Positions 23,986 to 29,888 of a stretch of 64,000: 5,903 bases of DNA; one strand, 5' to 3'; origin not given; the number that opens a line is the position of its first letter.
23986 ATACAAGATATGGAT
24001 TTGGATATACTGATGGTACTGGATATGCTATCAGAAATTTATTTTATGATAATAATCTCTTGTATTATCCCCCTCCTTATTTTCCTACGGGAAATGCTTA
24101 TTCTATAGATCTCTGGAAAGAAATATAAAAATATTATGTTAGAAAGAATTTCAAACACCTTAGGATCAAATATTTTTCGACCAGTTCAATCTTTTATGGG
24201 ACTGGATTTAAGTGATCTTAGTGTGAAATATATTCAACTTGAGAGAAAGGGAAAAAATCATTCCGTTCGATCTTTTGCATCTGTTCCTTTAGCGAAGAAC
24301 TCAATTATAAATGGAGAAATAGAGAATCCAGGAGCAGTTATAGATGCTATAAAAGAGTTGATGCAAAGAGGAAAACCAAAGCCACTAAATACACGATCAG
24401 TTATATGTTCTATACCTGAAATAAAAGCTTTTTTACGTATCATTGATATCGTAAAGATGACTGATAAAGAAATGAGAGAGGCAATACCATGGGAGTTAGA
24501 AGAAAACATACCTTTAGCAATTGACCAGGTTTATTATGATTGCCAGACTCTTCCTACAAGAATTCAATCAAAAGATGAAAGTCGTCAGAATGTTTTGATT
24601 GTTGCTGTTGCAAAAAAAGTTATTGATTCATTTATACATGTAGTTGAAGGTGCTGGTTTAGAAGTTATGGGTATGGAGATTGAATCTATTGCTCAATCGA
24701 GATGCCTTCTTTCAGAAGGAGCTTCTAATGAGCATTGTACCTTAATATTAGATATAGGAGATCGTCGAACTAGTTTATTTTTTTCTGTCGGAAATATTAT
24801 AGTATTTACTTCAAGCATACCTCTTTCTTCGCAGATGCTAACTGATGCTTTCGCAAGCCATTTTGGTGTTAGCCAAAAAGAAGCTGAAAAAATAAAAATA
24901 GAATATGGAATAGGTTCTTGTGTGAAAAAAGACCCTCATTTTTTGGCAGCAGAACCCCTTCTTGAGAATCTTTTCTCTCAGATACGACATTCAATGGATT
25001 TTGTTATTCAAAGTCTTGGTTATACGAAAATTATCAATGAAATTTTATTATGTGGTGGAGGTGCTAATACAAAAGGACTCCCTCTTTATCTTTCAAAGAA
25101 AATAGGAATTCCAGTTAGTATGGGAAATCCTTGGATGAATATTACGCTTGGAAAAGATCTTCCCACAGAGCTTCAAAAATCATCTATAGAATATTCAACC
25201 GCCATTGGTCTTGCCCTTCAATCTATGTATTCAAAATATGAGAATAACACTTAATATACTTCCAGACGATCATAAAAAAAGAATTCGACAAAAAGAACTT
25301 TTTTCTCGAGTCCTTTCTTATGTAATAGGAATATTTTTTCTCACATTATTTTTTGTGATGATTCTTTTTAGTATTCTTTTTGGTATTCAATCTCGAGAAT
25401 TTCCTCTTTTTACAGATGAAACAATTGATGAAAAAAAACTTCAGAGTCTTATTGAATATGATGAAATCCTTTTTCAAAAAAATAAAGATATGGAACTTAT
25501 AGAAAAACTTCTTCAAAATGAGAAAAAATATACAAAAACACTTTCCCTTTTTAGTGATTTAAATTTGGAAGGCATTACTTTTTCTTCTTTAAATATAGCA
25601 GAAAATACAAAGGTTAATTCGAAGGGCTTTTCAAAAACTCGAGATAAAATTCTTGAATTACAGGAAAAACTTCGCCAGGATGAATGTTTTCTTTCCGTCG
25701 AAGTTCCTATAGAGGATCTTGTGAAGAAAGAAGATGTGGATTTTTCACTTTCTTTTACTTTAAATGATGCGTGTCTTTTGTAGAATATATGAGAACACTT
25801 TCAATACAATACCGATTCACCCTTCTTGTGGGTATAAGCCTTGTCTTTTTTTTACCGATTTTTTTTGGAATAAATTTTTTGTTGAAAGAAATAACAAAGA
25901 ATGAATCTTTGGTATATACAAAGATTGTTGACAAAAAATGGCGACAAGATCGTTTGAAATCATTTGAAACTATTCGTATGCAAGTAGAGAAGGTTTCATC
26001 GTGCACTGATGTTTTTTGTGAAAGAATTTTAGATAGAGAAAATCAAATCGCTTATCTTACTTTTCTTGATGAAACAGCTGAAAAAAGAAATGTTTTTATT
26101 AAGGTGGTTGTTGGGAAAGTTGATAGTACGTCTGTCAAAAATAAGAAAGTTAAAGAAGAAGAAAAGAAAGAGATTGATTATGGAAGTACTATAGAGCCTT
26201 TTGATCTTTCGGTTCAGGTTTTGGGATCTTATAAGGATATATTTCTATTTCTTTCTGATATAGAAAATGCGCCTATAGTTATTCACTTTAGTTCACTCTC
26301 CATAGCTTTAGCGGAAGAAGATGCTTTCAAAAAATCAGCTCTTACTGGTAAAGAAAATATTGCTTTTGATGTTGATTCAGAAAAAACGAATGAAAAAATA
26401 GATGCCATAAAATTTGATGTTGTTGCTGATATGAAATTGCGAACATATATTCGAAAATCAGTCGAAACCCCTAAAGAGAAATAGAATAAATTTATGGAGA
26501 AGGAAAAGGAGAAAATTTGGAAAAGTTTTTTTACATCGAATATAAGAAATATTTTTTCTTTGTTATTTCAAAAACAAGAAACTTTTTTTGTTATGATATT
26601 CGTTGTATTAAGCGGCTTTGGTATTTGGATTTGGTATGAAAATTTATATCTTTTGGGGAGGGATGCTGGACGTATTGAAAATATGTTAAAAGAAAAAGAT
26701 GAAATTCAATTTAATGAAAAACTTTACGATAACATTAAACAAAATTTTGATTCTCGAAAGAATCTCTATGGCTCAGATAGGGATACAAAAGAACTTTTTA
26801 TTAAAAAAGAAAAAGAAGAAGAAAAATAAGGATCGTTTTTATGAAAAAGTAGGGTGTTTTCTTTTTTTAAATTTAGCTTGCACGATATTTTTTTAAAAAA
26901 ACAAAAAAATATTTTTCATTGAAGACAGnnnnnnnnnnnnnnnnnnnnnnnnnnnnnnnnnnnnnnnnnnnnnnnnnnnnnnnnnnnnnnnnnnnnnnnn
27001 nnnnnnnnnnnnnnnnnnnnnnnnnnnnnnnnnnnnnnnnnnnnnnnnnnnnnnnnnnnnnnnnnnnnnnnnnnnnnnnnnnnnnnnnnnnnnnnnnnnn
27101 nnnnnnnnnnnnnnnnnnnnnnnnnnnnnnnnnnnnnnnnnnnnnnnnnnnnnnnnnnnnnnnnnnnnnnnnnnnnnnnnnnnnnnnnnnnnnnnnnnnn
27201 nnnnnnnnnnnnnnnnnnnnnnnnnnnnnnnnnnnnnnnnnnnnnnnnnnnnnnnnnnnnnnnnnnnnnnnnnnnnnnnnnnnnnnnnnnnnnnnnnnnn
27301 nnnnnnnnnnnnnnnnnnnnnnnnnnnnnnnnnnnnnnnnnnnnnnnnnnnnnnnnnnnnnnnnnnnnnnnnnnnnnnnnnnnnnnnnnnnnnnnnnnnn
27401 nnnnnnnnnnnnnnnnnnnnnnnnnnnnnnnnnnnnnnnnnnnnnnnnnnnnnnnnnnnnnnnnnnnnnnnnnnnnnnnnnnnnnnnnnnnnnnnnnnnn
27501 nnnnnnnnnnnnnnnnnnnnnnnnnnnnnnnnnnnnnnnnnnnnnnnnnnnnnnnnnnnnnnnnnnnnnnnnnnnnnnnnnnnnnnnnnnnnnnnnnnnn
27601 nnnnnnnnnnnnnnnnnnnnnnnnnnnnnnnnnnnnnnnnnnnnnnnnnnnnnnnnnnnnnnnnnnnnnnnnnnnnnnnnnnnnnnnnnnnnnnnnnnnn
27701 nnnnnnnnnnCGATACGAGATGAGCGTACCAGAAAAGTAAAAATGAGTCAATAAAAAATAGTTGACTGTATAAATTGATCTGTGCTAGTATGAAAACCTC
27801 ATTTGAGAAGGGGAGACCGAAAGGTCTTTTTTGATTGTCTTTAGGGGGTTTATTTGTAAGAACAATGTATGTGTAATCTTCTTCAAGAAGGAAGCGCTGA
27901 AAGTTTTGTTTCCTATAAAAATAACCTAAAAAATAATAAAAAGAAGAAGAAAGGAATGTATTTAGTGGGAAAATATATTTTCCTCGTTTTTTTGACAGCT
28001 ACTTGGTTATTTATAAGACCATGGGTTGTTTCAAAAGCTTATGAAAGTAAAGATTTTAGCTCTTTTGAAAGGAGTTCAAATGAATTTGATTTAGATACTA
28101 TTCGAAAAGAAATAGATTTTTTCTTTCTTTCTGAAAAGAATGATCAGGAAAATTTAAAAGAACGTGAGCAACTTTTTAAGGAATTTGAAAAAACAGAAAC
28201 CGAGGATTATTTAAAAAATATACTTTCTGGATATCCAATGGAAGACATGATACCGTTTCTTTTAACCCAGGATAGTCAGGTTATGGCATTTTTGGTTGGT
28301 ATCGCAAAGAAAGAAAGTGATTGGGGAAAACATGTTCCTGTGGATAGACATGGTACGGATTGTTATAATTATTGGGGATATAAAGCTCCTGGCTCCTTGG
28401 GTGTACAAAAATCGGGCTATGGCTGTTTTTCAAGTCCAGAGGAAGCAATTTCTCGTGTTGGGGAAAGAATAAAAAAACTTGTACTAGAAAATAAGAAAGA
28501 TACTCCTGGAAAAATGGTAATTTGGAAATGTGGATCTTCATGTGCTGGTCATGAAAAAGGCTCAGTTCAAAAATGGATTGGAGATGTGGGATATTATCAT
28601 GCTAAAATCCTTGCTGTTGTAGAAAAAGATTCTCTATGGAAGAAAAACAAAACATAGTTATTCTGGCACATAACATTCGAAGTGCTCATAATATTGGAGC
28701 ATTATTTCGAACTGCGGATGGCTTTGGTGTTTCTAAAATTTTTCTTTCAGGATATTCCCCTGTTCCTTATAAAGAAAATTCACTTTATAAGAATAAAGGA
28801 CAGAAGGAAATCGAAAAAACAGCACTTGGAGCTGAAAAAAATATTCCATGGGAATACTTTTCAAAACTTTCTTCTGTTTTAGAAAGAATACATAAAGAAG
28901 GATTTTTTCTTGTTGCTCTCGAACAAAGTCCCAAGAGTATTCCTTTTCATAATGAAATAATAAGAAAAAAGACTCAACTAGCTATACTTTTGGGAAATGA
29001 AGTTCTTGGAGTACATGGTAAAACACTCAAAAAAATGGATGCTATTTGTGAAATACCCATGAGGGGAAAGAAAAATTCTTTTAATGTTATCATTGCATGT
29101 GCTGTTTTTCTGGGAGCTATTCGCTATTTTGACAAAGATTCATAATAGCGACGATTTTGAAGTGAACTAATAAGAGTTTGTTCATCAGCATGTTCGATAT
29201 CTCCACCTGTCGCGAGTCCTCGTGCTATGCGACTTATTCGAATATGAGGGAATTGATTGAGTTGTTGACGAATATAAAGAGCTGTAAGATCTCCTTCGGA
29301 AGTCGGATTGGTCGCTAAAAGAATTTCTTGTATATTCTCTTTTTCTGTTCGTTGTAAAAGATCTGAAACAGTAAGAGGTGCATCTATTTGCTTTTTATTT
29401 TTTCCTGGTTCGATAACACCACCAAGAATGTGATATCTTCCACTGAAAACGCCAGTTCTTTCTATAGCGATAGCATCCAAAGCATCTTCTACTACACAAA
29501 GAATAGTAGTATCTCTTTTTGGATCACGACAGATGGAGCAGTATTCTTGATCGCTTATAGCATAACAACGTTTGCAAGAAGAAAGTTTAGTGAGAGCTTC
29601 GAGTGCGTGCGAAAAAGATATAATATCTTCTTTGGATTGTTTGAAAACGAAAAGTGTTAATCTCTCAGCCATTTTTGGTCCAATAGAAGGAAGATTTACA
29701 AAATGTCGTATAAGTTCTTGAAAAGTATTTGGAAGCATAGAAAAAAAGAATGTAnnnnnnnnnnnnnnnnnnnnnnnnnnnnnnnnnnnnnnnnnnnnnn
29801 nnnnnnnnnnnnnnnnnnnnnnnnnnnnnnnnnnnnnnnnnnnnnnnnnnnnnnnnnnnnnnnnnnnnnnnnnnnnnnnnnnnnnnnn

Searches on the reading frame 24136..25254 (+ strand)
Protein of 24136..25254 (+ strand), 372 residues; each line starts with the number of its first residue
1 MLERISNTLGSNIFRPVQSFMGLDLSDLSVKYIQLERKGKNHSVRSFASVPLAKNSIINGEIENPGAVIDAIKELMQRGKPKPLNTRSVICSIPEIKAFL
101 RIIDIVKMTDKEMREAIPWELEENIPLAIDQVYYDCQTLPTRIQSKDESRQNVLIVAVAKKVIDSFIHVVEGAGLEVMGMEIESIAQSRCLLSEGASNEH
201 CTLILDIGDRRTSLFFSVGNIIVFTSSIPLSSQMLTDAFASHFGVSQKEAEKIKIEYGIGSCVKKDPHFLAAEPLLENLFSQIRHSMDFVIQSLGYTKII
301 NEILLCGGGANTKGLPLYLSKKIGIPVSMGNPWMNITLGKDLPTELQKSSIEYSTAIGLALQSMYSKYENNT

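Call 65: search_protein_families(library=pfam, proteins=[window:24136-25254:+])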
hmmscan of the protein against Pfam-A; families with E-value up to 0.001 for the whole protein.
window:24136-25254:+ (372 aa): 3 families
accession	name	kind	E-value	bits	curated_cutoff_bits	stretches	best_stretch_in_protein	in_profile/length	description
PF11104.14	PilM_2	-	1.9e-51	175.5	27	1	22-363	1-339/340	Type IV pilus assembly protein PilM;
PF14450.12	FtsA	-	1.1e-11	45.6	31.8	1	204-358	2-127/127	Cell division protein FtsA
PF06723.19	MreB_Mbl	-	0.00012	21.5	27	0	293-332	267-307/327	MreB/Mbl protein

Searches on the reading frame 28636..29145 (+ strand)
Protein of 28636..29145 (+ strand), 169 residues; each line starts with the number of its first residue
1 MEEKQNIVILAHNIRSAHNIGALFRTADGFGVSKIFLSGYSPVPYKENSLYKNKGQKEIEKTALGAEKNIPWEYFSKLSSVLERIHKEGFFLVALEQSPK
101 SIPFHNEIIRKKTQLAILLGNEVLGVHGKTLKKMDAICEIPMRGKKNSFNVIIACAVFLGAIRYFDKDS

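Call 66: search_protein_families(library=pfam, proteins=[window:28636-29145:+])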
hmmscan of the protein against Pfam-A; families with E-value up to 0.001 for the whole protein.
window:28636-29145:+ (169 aa): 1 family
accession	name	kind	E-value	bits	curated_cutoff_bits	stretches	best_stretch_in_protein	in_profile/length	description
PF00588.24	SpoU_methylase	-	3.2e-28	99.1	29.7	1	7-159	2-141/142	SpoU rRNA Methylase family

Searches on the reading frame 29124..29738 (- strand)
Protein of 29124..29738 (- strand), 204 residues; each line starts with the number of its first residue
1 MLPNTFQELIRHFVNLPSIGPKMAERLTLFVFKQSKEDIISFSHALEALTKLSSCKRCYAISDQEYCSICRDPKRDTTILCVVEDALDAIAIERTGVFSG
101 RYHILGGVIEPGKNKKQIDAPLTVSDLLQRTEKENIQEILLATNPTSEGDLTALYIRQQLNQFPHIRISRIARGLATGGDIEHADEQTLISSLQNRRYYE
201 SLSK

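Call 66: search_protein_families(library=pfam, proteins=[window:29124-29738:-])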
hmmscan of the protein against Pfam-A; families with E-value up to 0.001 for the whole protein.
window:29124-29738:- (204 aa): 5 families
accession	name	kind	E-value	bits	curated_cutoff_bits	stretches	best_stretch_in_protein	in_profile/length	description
PF13662.12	Toprim_4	-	2.6e-17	63.3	25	1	80-172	3-85/85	Toprim domain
PF01751.28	Toprim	-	7.3e-09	36.1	23.1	1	80-171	2-96/96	Toprim domain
PF21176.3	RecR_HhH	-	2.5e-08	34.1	27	1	7-48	2-43/45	RecR, helix-hairpin-helix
PF21175.2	RecR_C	-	2e-07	30.7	22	1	174-197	1-24/24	RecR, C-terminal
PF02132.21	RecR_ZnF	-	6e-06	26.4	22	1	55-72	4-21/21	RecR, Cys4-zinc finger domain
